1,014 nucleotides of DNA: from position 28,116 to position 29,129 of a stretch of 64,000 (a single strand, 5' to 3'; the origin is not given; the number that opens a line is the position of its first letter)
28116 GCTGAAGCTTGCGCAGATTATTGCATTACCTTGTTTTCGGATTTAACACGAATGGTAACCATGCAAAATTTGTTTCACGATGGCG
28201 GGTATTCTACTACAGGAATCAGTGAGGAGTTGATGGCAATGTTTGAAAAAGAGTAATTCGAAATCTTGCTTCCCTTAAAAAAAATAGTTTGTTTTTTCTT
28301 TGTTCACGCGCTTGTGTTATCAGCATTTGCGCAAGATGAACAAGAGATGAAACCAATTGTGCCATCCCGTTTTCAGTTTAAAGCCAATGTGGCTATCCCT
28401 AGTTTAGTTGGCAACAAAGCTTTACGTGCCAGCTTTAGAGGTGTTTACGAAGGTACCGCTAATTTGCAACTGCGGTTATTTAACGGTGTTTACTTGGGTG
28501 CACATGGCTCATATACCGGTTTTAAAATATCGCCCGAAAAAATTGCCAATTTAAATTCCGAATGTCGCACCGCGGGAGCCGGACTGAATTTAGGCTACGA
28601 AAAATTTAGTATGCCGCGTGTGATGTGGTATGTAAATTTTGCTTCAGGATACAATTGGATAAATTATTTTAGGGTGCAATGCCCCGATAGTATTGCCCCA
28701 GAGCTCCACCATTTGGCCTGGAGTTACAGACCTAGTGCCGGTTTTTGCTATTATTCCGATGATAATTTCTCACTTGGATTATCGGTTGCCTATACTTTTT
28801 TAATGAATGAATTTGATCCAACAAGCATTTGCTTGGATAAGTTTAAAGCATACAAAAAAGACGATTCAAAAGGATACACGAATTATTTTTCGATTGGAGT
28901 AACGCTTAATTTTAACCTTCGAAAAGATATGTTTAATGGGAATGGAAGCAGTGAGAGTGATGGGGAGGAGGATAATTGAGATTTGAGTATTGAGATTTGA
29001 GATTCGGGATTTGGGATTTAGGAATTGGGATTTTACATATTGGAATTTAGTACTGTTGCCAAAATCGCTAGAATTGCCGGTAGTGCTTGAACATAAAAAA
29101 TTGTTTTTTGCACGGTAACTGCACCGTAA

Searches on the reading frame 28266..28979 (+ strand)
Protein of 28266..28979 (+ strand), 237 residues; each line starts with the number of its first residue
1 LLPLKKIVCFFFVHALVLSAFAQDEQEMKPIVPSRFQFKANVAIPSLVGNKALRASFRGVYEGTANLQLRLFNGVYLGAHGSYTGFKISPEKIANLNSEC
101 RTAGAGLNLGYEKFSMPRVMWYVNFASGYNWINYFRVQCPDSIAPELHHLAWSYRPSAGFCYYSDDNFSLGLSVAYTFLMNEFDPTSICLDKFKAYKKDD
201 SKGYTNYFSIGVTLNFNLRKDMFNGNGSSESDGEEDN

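Call 50: search_protein_families(library=pfam, proteins=[window:28266-28979:+], max_evalue=0.001)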
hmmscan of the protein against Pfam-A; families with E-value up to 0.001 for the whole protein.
window:28266-28979:+ (237 aa): 1 family
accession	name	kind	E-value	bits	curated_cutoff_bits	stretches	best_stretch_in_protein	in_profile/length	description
PF12099.14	DUF3575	-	0.00018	21.3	21.1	1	71-142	79-152/177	Protein of unknown function (DUF3575)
